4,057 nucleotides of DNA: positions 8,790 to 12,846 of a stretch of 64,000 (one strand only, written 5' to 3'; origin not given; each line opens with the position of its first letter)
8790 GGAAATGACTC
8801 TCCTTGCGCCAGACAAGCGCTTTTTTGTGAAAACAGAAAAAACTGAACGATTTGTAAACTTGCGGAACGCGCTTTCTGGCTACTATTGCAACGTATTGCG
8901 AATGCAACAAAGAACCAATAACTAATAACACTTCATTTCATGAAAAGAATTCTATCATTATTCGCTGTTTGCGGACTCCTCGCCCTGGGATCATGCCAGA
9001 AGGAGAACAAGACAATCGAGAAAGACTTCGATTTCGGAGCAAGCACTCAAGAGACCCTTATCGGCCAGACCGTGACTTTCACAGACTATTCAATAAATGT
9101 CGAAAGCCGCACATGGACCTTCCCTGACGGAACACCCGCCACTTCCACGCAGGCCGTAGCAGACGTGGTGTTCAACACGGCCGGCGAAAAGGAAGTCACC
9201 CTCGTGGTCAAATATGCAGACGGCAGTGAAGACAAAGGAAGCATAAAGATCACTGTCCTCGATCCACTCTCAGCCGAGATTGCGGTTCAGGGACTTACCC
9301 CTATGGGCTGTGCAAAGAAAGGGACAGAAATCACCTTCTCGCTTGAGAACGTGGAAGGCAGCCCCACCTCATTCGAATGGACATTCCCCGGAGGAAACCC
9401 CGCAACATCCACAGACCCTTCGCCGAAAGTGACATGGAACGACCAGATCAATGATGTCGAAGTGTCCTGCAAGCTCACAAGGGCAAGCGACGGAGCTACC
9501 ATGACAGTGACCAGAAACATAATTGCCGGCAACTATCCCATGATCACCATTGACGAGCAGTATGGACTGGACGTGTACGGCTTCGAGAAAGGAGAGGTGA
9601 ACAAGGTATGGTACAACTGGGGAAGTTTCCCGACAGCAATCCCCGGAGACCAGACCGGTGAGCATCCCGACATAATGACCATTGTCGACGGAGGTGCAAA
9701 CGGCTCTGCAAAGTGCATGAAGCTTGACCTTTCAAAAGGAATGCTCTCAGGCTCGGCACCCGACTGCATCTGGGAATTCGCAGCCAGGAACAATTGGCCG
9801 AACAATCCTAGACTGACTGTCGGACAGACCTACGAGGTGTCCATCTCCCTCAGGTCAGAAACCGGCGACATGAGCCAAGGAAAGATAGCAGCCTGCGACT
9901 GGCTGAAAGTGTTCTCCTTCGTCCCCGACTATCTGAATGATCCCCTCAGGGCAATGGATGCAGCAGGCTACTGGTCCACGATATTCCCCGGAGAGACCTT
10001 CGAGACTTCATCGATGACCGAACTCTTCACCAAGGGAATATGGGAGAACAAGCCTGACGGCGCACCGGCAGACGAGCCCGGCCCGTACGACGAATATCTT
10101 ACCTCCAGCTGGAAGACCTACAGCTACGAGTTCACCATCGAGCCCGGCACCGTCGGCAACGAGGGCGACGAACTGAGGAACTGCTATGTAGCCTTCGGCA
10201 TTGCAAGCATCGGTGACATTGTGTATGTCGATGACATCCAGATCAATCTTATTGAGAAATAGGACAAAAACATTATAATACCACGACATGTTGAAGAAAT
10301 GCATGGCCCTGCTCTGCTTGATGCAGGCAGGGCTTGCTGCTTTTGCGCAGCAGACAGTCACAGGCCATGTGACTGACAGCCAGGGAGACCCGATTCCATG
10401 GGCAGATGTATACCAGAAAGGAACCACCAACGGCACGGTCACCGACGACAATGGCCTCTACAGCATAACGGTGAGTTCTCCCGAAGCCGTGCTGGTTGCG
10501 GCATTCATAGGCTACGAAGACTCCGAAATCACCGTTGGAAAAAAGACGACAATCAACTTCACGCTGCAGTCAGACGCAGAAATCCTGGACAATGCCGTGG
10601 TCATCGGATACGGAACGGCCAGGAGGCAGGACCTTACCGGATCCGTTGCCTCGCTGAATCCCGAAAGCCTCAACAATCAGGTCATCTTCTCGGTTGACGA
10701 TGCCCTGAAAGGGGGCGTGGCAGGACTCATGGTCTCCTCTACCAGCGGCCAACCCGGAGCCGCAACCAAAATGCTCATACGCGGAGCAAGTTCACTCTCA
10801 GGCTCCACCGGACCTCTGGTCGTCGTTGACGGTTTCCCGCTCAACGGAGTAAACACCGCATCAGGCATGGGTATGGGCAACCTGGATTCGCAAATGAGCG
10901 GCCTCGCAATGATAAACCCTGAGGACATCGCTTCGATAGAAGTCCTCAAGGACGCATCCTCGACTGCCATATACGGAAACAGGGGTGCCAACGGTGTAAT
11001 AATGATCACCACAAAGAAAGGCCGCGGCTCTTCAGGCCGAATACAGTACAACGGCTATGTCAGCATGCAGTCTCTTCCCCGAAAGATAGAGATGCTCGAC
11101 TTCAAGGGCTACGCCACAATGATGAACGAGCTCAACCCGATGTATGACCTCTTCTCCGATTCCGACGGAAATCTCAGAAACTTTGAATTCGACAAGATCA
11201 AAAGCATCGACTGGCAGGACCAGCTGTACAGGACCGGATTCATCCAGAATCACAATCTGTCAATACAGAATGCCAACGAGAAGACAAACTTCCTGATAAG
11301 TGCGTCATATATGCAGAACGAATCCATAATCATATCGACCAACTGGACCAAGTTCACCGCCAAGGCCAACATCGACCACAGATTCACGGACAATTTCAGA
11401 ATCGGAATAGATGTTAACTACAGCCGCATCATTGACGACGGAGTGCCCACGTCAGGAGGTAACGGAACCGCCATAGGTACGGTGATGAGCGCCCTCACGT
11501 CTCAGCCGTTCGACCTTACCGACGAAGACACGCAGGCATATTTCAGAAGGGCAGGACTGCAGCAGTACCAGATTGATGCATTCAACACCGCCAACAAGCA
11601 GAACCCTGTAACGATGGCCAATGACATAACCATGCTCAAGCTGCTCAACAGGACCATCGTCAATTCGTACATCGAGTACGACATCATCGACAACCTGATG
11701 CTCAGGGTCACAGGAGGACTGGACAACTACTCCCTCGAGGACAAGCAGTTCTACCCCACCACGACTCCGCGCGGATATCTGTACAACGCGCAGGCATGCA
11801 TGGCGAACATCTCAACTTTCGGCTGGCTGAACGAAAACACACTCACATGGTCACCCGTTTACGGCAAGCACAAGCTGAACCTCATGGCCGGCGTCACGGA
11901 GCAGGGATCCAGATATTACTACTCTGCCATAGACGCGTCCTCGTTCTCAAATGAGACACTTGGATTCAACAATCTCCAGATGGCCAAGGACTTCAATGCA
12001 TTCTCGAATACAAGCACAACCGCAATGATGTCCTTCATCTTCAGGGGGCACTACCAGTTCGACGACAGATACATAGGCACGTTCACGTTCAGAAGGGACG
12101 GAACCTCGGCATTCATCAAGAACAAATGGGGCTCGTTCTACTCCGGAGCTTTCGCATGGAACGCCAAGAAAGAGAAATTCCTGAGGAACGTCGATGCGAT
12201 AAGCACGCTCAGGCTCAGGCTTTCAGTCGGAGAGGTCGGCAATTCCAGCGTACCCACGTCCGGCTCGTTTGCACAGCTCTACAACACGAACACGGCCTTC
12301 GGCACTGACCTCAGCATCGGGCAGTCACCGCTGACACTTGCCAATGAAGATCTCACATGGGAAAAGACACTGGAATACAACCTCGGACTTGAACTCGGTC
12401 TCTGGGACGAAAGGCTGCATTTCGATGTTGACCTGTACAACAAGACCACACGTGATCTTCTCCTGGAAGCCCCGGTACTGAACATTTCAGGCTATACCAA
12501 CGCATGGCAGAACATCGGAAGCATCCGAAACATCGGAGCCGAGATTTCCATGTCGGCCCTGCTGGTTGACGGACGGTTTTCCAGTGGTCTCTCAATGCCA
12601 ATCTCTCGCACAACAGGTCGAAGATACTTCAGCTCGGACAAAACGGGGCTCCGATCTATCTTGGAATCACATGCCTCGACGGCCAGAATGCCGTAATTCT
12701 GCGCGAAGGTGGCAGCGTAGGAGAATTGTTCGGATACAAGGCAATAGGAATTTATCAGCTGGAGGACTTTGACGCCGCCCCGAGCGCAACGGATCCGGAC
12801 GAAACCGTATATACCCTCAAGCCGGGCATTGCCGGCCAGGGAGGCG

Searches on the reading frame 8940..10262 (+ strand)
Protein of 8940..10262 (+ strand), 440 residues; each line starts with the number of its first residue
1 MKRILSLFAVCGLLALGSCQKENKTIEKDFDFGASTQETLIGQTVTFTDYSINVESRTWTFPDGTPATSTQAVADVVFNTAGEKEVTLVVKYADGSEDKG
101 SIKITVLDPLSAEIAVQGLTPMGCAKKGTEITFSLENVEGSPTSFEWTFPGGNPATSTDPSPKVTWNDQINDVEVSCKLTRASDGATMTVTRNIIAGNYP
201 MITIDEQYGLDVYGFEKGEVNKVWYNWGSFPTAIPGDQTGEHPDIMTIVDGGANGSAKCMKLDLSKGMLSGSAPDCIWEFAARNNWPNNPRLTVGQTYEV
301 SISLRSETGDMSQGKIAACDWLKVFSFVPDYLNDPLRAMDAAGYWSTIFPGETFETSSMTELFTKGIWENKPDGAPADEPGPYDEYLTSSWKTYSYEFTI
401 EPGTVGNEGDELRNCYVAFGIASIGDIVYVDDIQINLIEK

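Call 19: search_protein_families(library=pfam, proteins=[window:8940-10262:+], max_evalue=0.001)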
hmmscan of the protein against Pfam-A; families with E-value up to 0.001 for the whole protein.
window:8940-10262:+ (440 aa): 4 families
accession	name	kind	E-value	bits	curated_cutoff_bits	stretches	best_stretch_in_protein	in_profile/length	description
PF00801.26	PKD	-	9.3e-10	38.8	23.5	1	42-98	14-73/80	PKD domain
PF18911.6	PKD_4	-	2.6e-09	37.4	27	1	43-106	22-85/85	PKD domain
PF08428.16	Rib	-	6.1e-06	27.2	27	1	36-107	11-75/76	Rib domain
PF19408.5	PKD_6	-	1.2e-05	26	25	0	114-175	6-64/82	PKD-like domain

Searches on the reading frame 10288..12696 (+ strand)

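Call 19: search_protein_families(library=pfam, proteins=[window:10288-12696:+], max_evalue=0.001)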
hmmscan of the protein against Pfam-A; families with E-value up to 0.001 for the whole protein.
window:10288-12696:+ (802 aa): 3 families
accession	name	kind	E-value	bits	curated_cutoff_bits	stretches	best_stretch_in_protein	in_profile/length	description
PF07715.20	Plug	-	1.2e-18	68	23.9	1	113-237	2-107/107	TonB-dependent Receptor Plug Domain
PF13715.12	CarbopepD_reg_2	-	1.6e-16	60.6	32.2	1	24-105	1-88/88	CarboxypepD_reg-like domain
PF13620.12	CarboxypepD_reg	-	2e-11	44.5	32.3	1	23-94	1-82/82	Carboxypeptidase regulatory-like domain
